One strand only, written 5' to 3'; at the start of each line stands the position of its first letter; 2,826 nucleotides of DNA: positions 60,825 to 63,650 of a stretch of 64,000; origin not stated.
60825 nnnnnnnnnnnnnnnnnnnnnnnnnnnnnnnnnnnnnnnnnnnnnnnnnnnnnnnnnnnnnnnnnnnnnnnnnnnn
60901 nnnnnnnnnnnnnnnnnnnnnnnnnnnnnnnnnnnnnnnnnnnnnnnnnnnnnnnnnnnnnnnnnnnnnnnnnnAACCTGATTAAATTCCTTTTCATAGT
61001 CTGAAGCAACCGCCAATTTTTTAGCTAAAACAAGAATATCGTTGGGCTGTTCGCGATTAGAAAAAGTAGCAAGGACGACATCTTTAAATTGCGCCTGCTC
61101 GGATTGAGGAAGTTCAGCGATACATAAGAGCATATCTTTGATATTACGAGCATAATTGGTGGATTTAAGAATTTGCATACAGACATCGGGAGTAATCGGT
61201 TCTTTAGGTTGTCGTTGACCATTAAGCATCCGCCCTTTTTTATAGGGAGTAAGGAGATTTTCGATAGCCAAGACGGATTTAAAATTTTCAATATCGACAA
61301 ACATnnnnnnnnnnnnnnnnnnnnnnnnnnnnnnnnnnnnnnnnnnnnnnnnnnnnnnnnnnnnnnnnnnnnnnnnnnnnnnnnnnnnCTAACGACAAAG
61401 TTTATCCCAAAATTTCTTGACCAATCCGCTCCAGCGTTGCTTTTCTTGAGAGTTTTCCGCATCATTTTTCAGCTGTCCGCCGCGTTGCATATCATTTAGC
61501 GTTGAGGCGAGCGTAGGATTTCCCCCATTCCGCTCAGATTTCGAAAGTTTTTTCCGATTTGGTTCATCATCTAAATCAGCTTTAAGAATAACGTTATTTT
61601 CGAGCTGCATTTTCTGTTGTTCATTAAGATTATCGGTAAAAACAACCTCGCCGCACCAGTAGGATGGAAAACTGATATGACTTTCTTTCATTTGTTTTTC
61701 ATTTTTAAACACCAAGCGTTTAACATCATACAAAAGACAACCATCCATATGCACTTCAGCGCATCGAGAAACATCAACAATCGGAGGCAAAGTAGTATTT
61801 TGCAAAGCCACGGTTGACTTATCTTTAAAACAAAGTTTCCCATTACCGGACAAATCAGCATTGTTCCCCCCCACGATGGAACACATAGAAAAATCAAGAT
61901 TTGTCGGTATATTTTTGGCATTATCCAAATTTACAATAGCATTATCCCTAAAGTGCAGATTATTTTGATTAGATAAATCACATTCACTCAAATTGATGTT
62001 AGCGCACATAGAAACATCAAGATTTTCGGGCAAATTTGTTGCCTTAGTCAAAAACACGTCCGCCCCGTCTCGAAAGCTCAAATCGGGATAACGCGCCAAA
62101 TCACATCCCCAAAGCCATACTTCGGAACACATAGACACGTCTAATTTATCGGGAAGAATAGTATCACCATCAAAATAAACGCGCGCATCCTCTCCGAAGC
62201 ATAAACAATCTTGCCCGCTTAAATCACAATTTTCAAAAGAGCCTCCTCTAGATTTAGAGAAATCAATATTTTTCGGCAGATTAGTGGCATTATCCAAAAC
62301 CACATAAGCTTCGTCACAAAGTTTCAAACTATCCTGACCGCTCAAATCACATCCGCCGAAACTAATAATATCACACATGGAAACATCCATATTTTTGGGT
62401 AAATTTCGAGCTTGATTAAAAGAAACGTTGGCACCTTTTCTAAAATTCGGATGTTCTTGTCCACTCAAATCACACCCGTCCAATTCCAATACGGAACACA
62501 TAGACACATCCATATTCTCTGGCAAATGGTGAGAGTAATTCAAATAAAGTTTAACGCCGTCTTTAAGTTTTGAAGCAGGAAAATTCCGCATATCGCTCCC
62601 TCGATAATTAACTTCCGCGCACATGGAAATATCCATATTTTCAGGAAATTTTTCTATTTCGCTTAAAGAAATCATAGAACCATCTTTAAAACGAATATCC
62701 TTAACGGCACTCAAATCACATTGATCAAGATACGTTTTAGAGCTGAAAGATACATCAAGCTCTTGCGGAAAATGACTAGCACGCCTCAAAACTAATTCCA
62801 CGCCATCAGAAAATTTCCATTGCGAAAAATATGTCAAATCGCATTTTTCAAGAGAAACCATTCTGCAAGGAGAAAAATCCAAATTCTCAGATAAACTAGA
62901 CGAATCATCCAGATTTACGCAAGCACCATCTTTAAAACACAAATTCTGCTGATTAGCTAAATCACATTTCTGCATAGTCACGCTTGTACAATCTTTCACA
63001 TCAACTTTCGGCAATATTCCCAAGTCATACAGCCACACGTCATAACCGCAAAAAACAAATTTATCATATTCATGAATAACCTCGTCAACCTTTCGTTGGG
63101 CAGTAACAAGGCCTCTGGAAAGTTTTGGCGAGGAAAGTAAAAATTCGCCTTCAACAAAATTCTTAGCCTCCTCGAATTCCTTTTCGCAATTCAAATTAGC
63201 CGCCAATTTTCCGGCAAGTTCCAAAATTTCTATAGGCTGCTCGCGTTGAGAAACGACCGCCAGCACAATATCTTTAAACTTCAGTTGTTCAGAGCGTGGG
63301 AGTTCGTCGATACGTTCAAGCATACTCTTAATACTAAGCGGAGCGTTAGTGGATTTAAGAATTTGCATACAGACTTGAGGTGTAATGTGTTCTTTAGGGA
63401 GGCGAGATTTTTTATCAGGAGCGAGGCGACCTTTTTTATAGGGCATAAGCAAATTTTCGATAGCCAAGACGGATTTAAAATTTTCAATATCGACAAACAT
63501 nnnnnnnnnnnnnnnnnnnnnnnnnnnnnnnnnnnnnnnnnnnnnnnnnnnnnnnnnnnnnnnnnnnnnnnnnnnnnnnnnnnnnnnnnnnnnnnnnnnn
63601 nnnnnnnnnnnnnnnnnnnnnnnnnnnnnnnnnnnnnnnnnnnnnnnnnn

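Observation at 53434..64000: Head-to-tail array of six family members, the first three packed with 5-nt gaps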

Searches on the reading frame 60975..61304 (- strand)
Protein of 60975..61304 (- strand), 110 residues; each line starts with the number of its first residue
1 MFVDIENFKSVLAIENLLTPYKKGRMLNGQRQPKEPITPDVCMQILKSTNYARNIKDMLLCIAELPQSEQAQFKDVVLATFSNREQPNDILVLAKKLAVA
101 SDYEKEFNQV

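Call 20: find_related_loci(query=A1, collection=genome_contigs, flank=10000)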
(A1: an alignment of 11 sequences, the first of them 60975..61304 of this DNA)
Query A1 (110 aa) in genome_contigs; peptide patterns used: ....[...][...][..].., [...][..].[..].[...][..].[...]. (x = any residue, [..] = any of these).
72 stretches matched a pattern; 34 encode a relative of the query (tblastn E <= 1e-3); 30 distinct loci.
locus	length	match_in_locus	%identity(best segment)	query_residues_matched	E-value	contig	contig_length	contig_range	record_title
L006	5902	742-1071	75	1-108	2e-53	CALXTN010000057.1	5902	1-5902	MAG: uncultured Alphaproteobacteria bacterium isolate BRZ_QQ__bin90 genome assembly, contig: BRZ_QQ__NODE_20441_length_5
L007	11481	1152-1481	74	1-108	9e-52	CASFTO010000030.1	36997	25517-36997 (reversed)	uncultured Alphaproteobacteria bacterium isolate SI.A54.metabat-bins.112 genome assembly, contig: SI.A54.metabat-bins.11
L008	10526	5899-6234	72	1-110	9e-52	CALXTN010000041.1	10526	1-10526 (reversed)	MAG: uncultured Alphaproteobacteria bacterium isolate BRZ_QQ__bin90 genome assembly, contig: BRZ_QQ__NODE_8595_length_10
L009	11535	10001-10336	72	1-110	3e-51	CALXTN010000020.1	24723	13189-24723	MAG: uncultured Alphaproteobacteria bacterium isolate BRZ_QQ__bin90 genome assembly, contig: BRZ_QQ__NODE_2250_length_24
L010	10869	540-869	71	1-110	7e-51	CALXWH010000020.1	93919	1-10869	MAG: uncultured Alphaproteobacteria bacterium isolate BRZ_CV__bin18 genome assembly, contig: BRZ_CV__NODE_388_length_939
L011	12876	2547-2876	71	1-110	1e-50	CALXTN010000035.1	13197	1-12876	MAG: uncultured Alphaproteobacteria bacterium isolate BRZ_QQ__bin90 genome assembly, contig: BRZ_QQ__NODE_6057_length_13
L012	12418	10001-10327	74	1-109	1e-50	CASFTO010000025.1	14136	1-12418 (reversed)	uncultured Alphaproteobacteria bacterium isolate SI.A54.metabat-bins.112 genome assembly, contig: SI.A54.metabat-bins.11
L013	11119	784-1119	68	1-110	9e-50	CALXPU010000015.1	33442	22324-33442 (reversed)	MAG: uncultured Alphaproteobacteria bacterium isolate BRZ_KG__bin92 genome assembly, contig: BRZ_KG__NODE_1687_length_33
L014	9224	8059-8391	67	1-109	1e-49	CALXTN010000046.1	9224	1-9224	MAG: uncultured Alphaproteobacteria bacterium isolate BRZ_QQ__bin90 genome assembly, contig: BRZ_QQ__NODE_10499_length_9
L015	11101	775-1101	70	1-107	5e-49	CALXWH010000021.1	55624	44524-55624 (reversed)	MAG: uncultured Alphaproteobacteria bacterium isolate BRZ_CV__bin18 genome assembly, contig: BRZ_CV__NODE_893_length_556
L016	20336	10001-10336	69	1-110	1e-47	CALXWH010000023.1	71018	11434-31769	MAG: uncultured Alphaproteobacteria bacterium isolate BRZ_CV__bin18 genome assembly, contig: BRZ_CV__NODE_620_length_710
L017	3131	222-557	69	1-110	3e-47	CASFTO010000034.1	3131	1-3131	uncultured Alphaproteobacteria bacterium isolate SI.A54.metabat-bins.112 genome assembly, contig: SI.A54.metabat-bins.11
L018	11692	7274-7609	68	1-110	8e-47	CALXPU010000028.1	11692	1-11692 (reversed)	MAG: uncultured Alphaproteobacteria bacterium isolate BRZ_KG__bin92 genome assembly, contig: BRZ_KG__NODE_7737_length_11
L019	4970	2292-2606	70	1-103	8e-47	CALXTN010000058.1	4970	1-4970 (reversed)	MAG: uncultured Alphaproteobacteria bacterium isolate BRZ_QQ__bin90 genome assembly, contig: BRZ_QQ__NODE_26208_length_4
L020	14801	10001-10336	63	1-110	4e-45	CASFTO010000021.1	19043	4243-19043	uncultured Alphaproteobacteria bacterium isolate SI.A54.metabat-bins.112 genome assembly, contig: SI.A54.metabat-bins.11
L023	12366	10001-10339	67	1-107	1e-44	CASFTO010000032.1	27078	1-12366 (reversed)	uncultured Alphaproteobacteria bacterium isolate SI.A54.metabat-bins.112 genome assembly, contig: SI.A54.metabat-bins.11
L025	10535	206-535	64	1-108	5e-43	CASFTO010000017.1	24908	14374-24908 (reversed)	uncultured Alphaproteobacteria bacterium isolate SI.A54.metabat-bins.112 genome assembly, contig: SI.A54.metabat-bins.11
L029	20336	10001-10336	58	1-110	8e-42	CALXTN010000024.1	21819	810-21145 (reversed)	MAG: uncultured Alphaproteobacteria bacterium isolate BRZ_QQ__bin90 genome assembly, contig: BRZ_QQ__NODE_2730_length_21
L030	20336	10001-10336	59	1-110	5e-42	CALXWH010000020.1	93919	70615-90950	MAG: uncultured Alphaproteobacteria bacterium isolate BRZ_CV__bin18 genome assembly, contig: BRZ_CV__NODE_388_length_939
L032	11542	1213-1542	61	1-108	1e-38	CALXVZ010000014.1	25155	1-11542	MAG: uncultured Alphaproteobacteria bacterium isolate BRZ_SF__bin16 genome assembly, contig: BRZ_SF__NODE_2402_length_25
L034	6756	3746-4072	61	1-107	5e-38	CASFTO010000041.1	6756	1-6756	uncultured Alphaproteobacteria bacterium isolate SI.A54.metabat-bins.112 genome assembly, contig: SI.A54.metabat-bins.11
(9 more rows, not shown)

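Call 44: search_solved_structures(query=A1, max_evalue=10)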
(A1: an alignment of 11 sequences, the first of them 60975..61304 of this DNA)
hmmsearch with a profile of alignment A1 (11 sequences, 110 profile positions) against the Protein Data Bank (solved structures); distinct sequences matched with E-value up to 10: 3.
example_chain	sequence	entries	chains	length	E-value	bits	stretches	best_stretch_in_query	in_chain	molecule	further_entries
8eov_A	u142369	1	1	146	0.32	14.2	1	51-102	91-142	C2HR1_4r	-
8j69_A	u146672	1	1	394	0.49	13.6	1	38-93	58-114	HORMA domain-containing protein 1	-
8g1y_A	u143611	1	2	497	0.94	12.8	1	15-61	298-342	Threonine synthase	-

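Call 52: search_protein_representatives(alignment_id=A1)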
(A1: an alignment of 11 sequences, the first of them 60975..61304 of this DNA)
Query: 11 sequences, 110 profile positions. Proteins with E-value up to 0.001 (for the whole library): 216; up to 1e-10: 118; up to 1e-30: 58. The best 150 are listed.
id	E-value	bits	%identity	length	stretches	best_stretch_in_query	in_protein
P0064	8.4e-49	180.3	-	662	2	1-109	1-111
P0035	3.0e-48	178.6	-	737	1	1-105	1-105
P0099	3.0e-48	178.5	-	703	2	1-108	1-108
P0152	3.8e-48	178.2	-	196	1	1-105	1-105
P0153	6.7e-48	177.4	-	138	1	1-109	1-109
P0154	8.8e-47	173.8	-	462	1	1-109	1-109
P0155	2.8e-46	172.2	-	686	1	1-108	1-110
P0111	3.8e-46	171.8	-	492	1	1-109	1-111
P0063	3.8e-46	171.8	-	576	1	1-108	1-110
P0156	3.9e-46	171.7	-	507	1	1-107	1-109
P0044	7.5e-46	170.8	-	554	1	1-107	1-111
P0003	9.1e-46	170.6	-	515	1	1-107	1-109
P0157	9.2e-46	170.6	-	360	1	1-109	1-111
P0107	1.2e-45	170.2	-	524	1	1-109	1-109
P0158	1.5e-45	169.9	-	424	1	1-108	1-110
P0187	7.0e-33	129.1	-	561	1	1-99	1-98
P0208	5.9e-20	87.5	-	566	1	1-108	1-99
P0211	2.7e-19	85.3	-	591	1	2-105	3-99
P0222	1.6e-16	76.4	-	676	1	1-108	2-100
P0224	6.1e-16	74.6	-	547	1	5-108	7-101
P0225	8.8e-16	74.0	-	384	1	12-109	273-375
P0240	8.3e-12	61.3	-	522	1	2-108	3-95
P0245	2.2e-11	59.9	-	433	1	35-108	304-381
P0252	2.5e-10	56.5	-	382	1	6-108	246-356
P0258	1.5e-09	54.0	-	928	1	1-108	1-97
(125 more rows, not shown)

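Call 53: search_protein_families(library=pfam, proteins=[P0187, P0208, P0211, P0222, P0224, P0240, P0258, P0225, P0245, P0252], max_evalue=0.001)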
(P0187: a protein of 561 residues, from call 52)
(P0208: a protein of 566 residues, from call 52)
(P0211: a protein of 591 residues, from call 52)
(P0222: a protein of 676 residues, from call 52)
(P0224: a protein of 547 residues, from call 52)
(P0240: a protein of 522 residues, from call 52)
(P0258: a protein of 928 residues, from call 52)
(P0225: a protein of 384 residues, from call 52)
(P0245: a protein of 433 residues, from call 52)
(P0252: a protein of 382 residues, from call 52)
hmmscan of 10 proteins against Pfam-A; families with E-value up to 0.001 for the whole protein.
P0187 (561 aa): 0 families

P0208 (566 aa): 0 families

P0211 (591 aa): 0 families

P0222 (676 aa): 0 families

P0224 (547 aa): 0 families

P0240 (522 aa): 0 families

P0258 (928 aa): 0 families

P0225 (384 aa): 0 families

P0245 (433 aa): 0 families

P0252 (382 aa): 0 families

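Call 67: predict_structure(alignment_id=A1)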
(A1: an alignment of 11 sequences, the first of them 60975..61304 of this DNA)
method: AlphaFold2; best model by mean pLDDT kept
length: 110 residues; sequences in the alignment: 11
mean_pLDDT: 89.5   pTM: 0.82
mean pLDDT of the five models: 89.5, 87.5, 86.3, 83.5, 81.2
residues with pLDDT >= 90: 71; 70-90: 38; 50-70: 1; < 50: 0
segments of 3 or more residues with pLDDT < 50: none
pLDDT, mean of each block of 10 residues (from residue 1): 85 92 84 88 93 95 92 92 86 92 85
secondary structure, 60 per line:
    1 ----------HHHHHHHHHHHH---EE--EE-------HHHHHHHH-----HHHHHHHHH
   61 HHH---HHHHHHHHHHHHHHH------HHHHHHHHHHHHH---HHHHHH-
elements in order: H11-22 H39-46 H52-63 H67-81 H88-100 H104-109

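Call 70: fold_search(model_id=the predicted structure, library=pdb)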
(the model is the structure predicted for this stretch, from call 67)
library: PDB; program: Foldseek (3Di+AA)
matches with E <= 10: 40; with E <= 0.001: 0
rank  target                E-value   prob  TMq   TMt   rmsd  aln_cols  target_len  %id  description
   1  2ou3_A                1.7e+00  0.13  0.30  0.22  11.8       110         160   19  Crystal structure of a tellurite resistance protein of cog3793 (npun_f6341) from nostoc punctiforme pcc 73102 at 1.85  (released 2007-03-06)
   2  8bfj_A                2.7e+00  0.12  0.32  0.23   8.0       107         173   17  CNOT11-GGNBP2 complex (released 2022-12-28)
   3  9eve_A                2.8e+00  0.16  0.37  0.25  10.7       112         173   12  Crystal structure of the ARM domain of human ZNFX1 (released 2025-04-09)
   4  4c0e_A                3.0e+00  0.10  0.33  0.11   9.2       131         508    8  Structure of the NOT1 superfamily homology domain from Chaetomium thermophilum (released 2013-10-09)
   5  5t87_C                3.9e+00  0.14  0.44  0.43   5.7       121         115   10  Crystal structure of CDI complex from Cupriavidus taiwanensis LMG 19424 (released 2017-09-13)
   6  6nd4_Q                3.9e+00  0.04  0.25  0.05  12.8       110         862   16  Conformational switches control early maturation of the eukaryotic small ribosomal subunit (released 2019-06-19)
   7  1s2x                  4.2e+00  0.03  0.17  0.12  18.2        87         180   13  Crystal structure of Cag-Z from Helicobacter pylori (released 2004-07-27)
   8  3ukr_G                4.9e+00  0.08  0.34  0.29  12.3       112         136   15  Crystal structure of Bos taurus Arp2/3 complex with bound inhibitor CK-666 (released 2013-02-13)
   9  5t87_B                5.2e+00  0.04  0.30  0.29  12.7       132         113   12  Crystal structure of CDI complex from Cupriavidus taiwanensis LMG 19424 (released 2017-09-13)
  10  9g33_UL               5.2e+00  0.04  0.28  0.05  12.7       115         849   16  Stalled 90S - Utp23-Krr1-deltaC3 (released 2025-06-18)
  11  5aio                  5.5e+00  0.15  0.38  0.13   4.8        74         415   14  Crystal structure of t131 N-terminal TPR array (released 2015-06-24)
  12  8u1z_A                5.5e+00  0.12  0.46  0.42   5.8       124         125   11  Crystal structure of the Fis1 cytosolic domain bound to a peptide inhibitor (released 2024-09-04)
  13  7tpt_G                5.5e+00  0.08  0.35  0.30   9.0       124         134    5  Single-particle Cryo-EM structure of Arp2/3 complex at branched-actin junction. (released 2022-05-25)
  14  1hek_A                5.5e+00  0.03  0.24  0.23  13.2       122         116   12  Crystal structure of equine infectious anaemia virus matrix antigen (EIAV MA) (released 2001-11-23)
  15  1iyg_MODEL_1_A        6.1e+00  0.09  0.40  0.36   6.1       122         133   11  Solution structure of RSGI RUH-001, a Fis1p-like and CGI-135 homologous domain from a mouse cDNA (released 2003-02-14)
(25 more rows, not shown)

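Call 79: find_related_loci(query=A1, collection=viral_contigs, flank=5000)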
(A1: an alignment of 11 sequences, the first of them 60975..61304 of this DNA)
Query A1 (110 aa) in viral_contigs; peptide patterns used: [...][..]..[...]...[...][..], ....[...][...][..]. (x = any residue, [..] = any of these).
18 stretches matched a pattern, but none encodes a relative of the query by tblastn (E <= 1e-3).

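Call 85: search_protein_families(library=pfam, proteins=[L032:10097-11542:-, L011:10552-12840:-, L025:2977-5649:+, L023:559-2415:+, L009:5298-7898:+, L012:8473-9885:+, L015:6039-7709:-, L029:844-3273:+, L030:7409-9484:+, L034:904-2148:+], max_evalue=0.001)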
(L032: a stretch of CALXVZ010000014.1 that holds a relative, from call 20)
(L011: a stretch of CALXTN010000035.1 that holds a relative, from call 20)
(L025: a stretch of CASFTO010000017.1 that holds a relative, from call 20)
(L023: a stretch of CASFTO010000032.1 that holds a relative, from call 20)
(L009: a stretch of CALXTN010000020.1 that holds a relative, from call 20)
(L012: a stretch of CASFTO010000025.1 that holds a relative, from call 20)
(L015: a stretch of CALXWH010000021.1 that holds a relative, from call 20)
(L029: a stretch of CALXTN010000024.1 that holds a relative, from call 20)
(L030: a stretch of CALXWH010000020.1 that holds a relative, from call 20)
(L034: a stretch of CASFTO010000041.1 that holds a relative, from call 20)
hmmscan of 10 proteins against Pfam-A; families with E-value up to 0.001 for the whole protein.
L032:10097-11542:- (481 aa): 7 families
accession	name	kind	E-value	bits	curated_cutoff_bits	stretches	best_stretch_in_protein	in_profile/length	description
PF12796.13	Ank_2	-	1.8e-53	179.5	27.3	6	214-311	4-89/90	Ankyrin repeats (3 copies)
PF13637.12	Ank_4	-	4.1e-49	163.9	22.7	5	262-291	11-40/50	Ankyrin repeats (many copies)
PF00023.36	Ank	-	1.2e-48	160.7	21.1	4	95-126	2-33/33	Ankyrin repeat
PF13857.12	Ank_5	-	9.6e-42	141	27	4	81-134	1-55/56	Ankyrin repeats (many copies)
PF13606.12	Ank_3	-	1e-38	126.7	22.3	1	94-123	1-30/30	Ankyrin repeat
PF23745.1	ANK_LRRK2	-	2.8e-09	37.4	27.5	0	264-343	47-121/130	LRRK2 ANK repeat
PF24521.3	Ank_KRIT1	-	4.2e-05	23.7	80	0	95-119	46-70/149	KRIT1 ankyrin-repeats domain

L011:10552-12840:- (762 aa): 0 families

L025:2977-5649:+ (890 aa): 3 families
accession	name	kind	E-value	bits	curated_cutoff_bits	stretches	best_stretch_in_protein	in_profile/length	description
PF00924.24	MS_channel_2nd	-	1.6e-23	83.1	20.2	1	710-777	1-68/68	Mechanosensitive ion channel, beta-domain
PF21082.3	MS_channel_3rd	-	3.7e-17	63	21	1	785-867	2-88/88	Mechanosensitive ion channel MscS, C-terminal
PF21088.3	MS_channel_1st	-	0.00091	19.6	23.1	1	670-709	3-42/42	Mechanosensitive ion channel, transmembrane helices 2/3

L023:559-2415:+ (618 aa): 0 families

L009:5298-7898:+ (866 aa): 3 families
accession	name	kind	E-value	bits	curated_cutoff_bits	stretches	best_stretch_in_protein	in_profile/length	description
PF13632.12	Glyco_trans_2_3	-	1.4e-11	45.1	27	1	392-594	3-182/198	Glycosyl transferase family group 2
PF13506.12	Glyco_transf_21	-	8.3e-08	32.3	21.7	1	383-539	28-172/174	Glycosyl transferase family 21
PF00535.33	Glycos_transf_2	-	5.9e-06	26.8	23.3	1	361-476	55-165/168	Glycosyl transferase family 2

L012:8473-9885:+ (470 aa): 2 families
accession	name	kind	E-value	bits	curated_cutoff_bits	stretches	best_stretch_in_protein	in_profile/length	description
PF25013.1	LRR_Zer-1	-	0.0002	22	27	0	238-288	19-69/137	Zer-1-like, Leucine-rich repeats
PF12799.13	LRR_4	-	0.00035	21.2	27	0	250-283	2-33/44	Leucine Rich repeats (2 copies)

L015:6039-7709:- (556 aa): 2 families
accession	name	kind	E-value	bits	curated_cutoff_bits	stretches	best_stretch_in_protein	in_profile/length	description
PF01168.26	Ala_racemase_N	-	1.4e-42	146.3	24.1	1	206-413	1-219/220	Alanine racemase, N-terminal domain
PF00842.27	Ala_racemase_C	-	8.3e-31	106.7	25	1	426-547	2-122/127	Alanine racemase, C-terminal domain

L029:844-3273:+ (809 aa): 3 families
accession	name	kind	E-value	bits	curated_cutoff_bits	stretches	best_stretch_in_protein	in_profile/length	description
PF00912.28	Transgly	-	5.1e-61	205.6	27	1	64-241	2-177/178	Transglycosylase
PF00905.27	Transpeptidase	-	2.5e-37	129.2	22.1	1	438-732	1-299/299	Penicillin binding protein transpeptidase domain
PF17092.11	PCB_OB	-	4.4e-24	85.8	27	1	329-436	1-111/111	Penicillin-binding protein OB-like domain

L030:7409-9484:+ (691 aa): 4 families
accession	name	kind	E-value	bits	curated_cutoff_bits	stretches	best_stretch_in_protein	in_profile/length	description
PF08676.16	MutL_C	-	3.6e-44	150.4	25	1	508-649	2-142/142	MutL C terminal dimerisation domain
PF01119.25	DNA_mis_repair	-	2.6e-37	127.5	26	1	249-364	3-118/119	DNA mismatch repair protein, C-terminal domain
PF13589.12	HATPase_c_3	-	3.6e-14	53.4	25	1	59-159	4-105/137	Histidine kinase-, DNA gyrase B-, and HSP90-like ATPase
PF02518.31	HATPase_c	-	1.2e-08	35.8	26.4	1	56-112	4-63/111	Histidine kinase-, DNA gyrase B-, and HSP90-like ATPase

L034:904-2148:+ (414 aa): 0 families

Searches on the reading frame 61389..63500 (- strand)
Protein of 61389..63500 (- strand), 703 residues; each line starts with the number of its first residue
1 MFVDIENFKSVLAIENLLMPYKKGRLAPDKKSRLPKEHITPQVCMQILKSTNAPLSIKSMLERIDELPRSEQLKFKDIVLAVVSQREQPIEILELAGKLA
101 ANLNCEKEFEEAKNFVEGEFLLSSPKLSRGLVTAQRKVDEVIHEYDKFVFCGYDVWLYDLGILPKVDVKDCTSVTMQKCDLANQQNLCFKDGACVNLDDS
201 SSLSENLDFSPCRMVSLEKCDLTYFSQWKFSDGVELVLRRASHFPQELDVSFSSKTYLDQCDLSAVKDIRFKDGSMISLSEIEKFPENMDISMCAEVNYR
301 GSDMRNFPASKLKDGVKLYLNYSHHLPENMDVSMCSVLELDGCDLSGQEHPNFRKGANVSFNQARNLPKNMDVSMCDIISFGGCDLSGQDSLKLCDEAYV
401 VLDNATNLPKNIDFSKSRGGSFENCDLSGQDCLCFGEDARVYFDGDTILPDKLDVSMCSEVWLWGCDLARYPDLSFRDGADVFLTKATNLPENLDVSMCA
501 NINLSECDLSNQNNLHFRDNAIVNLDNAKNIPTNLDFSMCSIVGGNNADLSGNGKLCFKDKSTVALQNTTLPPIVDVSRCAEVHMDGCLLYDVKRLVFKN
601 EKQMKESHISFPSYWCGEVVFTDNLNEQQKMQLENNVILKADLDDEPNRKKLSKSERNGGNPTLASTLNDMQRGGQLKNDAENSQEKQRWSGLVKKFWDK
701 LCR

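Call 4: search_protein_families(library=pfam, proteins=[window:61389-63500:-], max_evalue=1)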
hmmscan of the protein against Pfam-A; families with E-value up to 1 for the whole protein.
window:61389-63500:- (703 aa): 1 family
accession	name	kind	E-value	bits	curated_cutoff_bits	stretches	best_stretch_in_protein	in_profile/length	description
PF01108.23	Tissue_fac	-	0.18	12.1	27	0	495-512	67-84/107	Tissue factor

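Call 7: search_protein_families(library=ncbifam, proteins=[window:61389-63500:-], max_evalue=0.1)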
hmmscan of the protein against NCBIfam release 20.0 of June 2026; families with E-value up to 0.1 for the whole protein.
window:61389-63500:- (703 aa): 0 families

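Call 25: find_encoding_contigs(protein=window:61389-63500:-, flank=10000, max_places=6)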
Protein window:61389-63500:- (703 aa): no gene with exactly this product is on record in the collection.
